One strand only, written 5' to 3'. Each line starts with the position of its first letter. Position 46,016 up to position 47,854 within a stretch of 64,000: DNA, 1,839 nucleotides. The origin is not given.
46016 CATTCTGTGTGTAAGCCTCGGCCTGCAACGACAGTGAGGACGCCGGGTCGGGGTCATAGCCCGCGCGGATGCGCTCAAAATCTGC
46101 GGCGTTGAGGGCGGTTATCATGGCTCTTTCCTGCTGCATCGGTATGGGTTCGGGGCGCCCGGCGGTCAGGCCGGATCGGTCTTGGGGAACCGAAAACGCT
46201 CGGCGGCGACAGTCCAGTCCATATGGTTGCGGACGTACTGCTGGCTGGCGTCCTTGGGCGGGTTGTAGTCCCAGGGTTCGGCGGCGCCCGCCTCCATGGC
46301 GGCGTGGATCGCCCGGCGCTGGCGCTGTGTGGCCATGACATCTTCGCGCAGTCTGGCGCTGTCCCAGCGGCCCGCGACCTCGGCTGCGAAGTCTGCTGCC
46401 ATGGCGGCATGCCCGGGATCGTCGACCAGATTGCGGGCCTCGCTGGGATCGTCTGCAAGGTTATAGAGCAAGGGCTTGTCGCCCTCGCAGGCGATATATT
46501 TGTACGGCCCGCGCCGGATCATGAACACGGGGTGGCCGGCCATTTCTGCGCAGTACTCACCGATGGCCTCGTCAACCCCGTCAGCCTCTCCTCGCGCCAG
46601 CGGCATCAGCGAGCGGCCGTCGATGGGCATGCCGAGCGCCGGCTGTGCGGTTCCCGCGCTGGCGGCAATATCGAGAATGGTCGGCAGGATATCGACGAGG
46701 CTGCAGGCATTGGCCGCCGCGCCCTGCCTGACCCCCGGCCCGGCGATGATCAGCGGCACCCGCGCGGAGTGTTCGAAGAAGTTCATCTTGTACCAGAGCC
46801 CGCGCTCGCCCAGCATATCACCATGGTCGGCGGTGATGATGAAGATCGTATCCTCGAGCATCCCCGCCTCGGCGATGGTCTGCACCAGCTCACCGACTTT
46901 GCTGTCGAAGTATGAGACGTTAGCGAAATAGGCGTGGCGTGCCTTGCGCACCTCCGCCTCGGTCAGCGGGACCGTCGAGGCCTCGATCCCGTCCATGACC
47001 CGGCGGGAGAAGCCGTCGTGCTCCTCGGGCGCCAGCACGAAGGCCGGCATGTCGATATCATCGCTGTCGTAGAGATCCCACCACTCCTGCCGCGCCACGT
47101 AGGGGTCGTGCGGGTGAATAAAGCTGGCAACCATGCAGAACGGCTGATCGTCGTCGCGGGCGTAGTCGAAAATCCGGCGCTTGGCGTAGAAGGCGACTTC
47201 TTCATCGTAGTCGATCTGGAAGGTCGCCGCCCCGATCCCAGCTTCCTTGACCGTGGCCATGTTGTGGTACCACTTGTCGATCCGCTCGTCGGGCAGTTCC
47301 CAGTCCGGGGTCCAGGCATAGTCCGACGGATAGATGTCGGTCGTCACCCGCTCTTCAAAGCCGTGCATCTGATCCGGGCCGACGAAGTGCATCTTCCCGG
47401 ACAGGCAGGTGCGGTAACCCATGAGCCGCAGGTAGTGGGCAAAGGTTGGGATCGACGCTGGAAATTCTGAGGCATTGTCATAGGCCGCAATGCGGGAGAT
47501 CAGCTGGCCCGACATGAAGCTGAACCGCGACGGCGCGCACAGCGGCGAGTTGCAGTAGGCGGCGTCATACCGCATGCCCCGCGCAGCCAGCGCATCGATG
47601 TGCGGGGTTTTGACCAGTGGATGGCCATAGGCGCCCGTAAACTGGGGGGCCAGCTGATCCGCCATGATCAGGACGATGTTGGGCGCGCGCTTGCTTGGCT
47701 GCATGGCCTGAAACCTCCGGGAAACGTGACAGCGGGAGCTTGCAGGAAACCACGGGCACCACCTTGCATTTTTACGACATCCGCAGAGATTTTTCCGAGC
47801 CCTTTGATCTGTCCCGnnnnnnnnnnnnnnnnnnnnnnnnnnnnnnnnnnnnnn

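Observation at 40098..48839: Eight-gene operon combining choline sulfatase, a lone Rieske oxygenase, BKACE and a carnitine-dehydrogenase-like enzyme under a CdhR/GbdR-type regulator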

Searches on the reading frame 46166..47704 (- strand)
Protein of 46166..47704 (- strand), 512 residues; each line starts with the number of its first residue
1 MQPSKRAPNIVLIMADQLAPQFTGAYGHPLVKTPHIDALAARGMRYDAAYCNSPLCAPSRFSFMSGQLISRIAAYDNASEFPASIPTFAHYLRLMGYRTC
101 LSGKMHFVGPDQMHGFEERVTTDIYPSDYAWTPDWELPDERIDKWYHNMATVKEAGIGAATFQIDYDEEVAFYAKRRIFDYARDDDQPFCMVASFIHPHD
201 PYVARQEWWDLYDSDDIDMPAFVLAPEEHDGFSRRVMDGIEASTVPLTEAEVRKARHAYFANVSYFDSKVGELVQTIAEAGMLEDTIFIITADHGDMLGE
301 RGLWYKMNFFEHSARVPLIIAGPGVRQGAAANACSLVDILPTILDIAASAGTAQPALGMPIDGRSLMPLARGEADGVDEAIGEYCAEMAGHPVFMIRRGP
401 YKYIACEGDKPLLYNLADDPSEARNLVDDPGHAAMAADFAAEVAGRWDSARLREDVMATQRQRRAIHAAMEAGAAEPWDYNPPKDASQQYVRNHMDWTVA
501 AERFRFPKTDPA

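Call 5: search_protein_families(library=pfam, proteins=[window:46166-47704:-])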
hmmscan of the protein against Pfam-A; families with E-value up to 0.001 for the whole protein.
window:46166-47704:- (512 aa): 6 families
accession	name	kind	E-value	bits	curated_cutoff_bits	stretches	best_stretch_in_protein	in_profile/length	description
PF00884.28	Sulfatase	-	5.8e-44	151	25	1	8-347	1-299/301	Sulfatase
PF12411.13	Choline_sulf_C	-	8.4e-20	70.8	27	1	454-506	1-53/53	Choline sulfatase enzyme C terminal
PF16347.10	SGSH_C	-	1.1e-11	45.5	29.3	1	299-442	1-147/154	N-sulphoglucosamine sulphohydrolase, C-terminal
PF01676.23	Metalloenzyme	-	2.4e-06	27.7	24.3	1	258-346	168-247/252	Metalloenzyme superfamily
PF01663.27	Phosphodiest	-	4.2e-06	27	23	0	185-295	134-220/342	Type I phosphodiesterase / nucleotide pyrophosphatase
PF02995.22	DUF229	-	0.00092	18.4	25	0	255-300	302-347/496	Protein of unknown function (DUF229)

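Call 6: search_protein_families(library=ncbifam, proteins=[window:46166-47704:-])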
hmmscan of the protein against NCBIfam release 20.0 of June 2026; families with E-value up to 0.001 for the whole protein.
window:46166-47704:- (512 aa): 7 families
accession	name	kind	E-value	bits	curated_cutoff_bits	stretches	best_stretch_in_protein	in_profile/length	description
TIGR03417.1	chol_sulfatase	equivalog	1.8e-211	703.3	433.45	1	7-507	2-500/500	choline-sulfatase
NF010322.0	PRK13759.1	equivalog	6e-65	219.6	481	1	6-434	5-444/486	arylsulfatase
NF045661.1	HdlasePehA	equivalog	4.9e-45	154.1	900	2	8-374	3-396/506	phosphoric/sulfuric ester hydrolase PehA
NF052527.1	Mn_arylsulf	exception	7.5e-33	114.1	850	2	181-442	192-447/479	manganese-dependent arylsulfatase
NF038282.1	LapC_YejM_PbgA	exception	1.3e-07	30.3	825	1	249-345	404-498/584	LPS biosynthesis-modulating metalloenzyme YejM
NF053595.1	LptchSynLtaSGpos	equivalog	1.7e-06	26.9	970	1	255-347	426-526/626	lipoteichoic acid synthase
NF003766.0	PRK05362.1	equivalog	0.00076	18.3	256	0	253-345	297-378/396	phosphopentomutase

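Call 53: search_solved_structures(query=window:46166-47704:-, max_evalue=1e-30, show_alignments=1)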
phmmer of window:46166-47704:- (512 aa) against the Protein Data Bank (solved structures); distinct sequences matched with E-value up to 1e-30: 13.
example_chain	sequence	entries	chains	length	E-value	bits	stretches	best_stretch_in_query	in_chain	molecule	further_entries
6fny_A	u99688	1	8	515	4.5e-149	500.8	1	7-508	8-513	Choline-sulfatase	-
7pth_A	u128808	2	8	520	6e-147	493.8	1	7-509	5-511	Choline sulfatase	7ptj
6g5z_A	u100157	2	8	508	1.3e-146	492.7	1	8-508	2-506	Choline-sulfatase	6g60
4upl_A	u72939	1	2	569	7.8e-44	153.6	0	166-450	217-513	SULFATASE FAMILY PROTEIN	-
7oz8_AAA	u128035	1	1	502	4.6e-42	147.7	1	4-444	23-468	Choline-sulfatase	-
4upi_A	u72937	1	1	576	1.3e-41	146.2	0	169-435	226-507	SULFATASE FAMILY PROTEIN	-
6pt4_B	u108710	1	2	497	8.8e-38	133.6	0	180-447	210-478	exo-2S-iota carrageenan S1 sulfatase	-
6ptk_A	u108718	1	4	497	1.6e-36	129.5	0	180-447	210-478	exo-2S-iota carrageenan S1 sulfatase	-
6pt6_B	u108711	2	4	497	2.1e-36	129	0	180-447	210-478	exo-2S-iota carrageenan S1 sulfatase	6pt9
5g2v_A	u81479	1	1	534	1.8e-33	119.4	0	5-147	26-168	N-ACETYLGLUCOSAMINE-6-SULFATASE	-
6hhm_A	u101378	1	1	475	7.8e-32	114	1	6-351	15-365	Arylsulfatase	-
7stt_A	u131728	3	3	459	2.9e-31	112.1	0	5-142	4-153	N-acetylgalactosamine-6-sulfatase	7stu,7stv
2vqr_A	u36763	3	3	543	3.7e-31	111.8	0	4-443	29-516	PUTATIVE SULFATASE | Multifunctional alkaline phosphatase superfamily protein pRL90232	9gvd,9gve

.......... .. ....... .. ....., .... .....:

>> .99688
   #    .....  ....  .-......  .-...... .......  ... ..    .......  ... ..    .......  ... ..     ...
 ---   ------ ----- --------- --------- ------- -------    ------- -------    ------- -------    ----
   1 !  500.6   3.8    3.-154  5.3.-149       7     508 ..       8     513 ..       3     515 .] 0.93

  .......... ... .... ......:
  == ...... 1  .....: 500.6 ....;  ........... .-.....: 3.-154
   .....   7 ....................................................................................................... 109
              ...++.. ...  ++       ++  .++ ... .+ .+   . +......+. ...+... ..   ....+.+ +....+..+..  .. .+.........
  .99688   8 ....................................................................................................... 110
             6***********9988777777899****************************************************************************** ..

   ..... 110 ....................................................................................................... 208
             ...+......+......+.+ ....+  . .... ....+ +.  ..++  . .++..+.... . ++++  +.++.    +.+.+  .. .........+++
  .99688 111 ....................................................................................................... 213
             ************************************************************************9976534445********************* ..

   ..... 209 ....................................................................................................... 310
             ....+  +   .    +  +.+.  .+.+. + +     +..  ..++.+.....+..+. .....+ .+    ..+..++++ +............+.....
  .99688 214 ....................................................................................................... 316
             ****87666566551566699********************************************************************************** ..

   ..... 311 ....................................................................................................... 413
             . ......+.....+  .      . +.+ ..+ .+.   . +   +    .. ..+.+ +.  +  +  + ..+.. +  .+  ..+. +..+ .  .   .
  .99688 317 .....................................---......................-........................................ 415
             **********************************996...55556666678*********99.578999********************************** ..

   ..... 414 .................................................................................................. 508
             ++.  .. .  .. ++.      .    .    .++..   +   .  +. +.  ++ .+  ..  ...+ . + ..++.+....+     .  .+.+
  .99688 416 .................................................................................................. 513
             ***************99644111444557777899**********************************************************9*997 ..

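Call 87: search_dna_similar(query=window:46166-47704:-, collection=plasmids, mode=protein, max_evalue=1e-100, max_rows=45, rows=spread)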
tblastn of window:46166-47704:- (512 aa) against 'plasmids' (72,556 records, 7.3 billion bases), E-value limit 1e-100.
Records with a match: 172; places in all: 172; records where one place covers at least 80% of the query: 171.
Best place of each record, by identity: 60-80% 5; <60% 167.
By first word of the organism name: Rhizobium 118; Azospirillum 6; Sinorhizobium 5; Burkholderia 4; Komagataeibacter 4; Caballeronia 3; Shinella 3; Roseovarius 2; Ruegeria 2; Paracoccus 2; and 20 more.
By predicted mobility (MOB-suite, as given by PLSDB): non-mobilizable 106; mobilizable 44; conjugative 22.
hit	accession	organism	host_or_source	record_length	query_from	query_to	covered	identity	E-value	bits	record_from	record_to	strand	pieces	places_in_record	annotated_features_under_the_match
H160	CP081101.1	Rhodobacteraceae bacterium M382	-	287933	9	507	97%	72.4%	0e+0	724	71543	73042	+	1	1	betC: choline-sulfatase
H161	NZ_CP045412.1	Roseovarius sp. THAF8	pure culture,Surface of a polyethylene ...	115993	8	507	98%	70.4%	0e+0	716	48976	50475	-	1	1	betC: choline-sulfatase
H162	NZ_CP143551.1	Burkholderia multivorans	Homo sapiens,bronchoalveolar lavage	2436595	8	509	98%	51.0%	2e-152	489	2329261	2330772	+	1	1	none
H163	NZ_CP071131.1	Caballeronia sp. M1242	Homo sapiens,ETA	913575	9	510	98%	50.5%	8e-150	481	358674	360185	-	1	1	betC: choline-sulfatase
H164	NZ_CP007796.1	Azospirillum argentinense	Triticum aestivum L.,Root,wheat ...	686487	5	493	96%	50.3%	2e-140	454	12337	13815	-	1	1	betC: choline-sulfatase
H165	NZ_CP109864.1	Paracoccus aminovorans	bacteria,human fecal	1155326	8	508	98%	48.3%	1e-143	463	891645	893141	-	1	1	record has no annotation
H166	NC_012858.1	Rhizobium leguminosarum bv. trifolii WSM1325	-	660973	8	508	98%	47.7%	2e-141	456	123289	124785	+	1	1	betC: choline-sulfatase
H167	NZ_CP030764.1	Rhizobium leguminosarum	Genomic DNA from Bacterial pure culture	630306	8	510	98%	47.3%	9e-141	455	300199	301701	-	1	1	betC: choline-sulfatase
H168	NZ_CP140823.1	Rhizobium johnstonii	Trifolium pratense,whole organism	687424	8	508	98%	47.5%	7e-141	455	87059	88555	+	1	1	betC: choline-sulfatase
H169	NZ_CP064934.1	Rhizobium phaseoli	Phaseolus vulgaris,single cell,soil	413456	8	510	98%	47.1%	9e-142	458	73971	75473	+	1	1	betC: choline-sulfatase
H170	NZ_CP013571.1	Rhizobium phaseoli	Phaseolus vulgaris,Whole ...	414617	8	510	98%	47.1%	9e-142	458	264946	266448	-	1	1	betC: choline-sulfatase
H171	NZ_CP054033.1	Rhizobium indicum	Pisum sativum l. (pea),Pure culture,Pea ...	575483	8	508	98%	47.3%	2e-141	457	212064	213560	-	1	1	betC: choline-sulfatase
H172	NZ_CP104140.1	Rhizobium sp. WSM1274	Vicia sp.,cell culture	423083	8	508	98%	47.3%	3e-140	454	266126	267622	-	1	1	betC: choline-sulfatase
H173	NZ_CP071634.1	Rhizobium sp. NZLR1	lentil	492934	8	510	98%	47.0%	1e-138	449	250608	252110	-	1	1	betC: choline-sulfatase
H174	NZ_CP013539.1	Rhizobium phaseoli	Phaseolus vulgaris,Whole ...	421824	8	510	98%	46.9%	6e-141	455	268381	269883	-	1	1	betC: choline-sulfatase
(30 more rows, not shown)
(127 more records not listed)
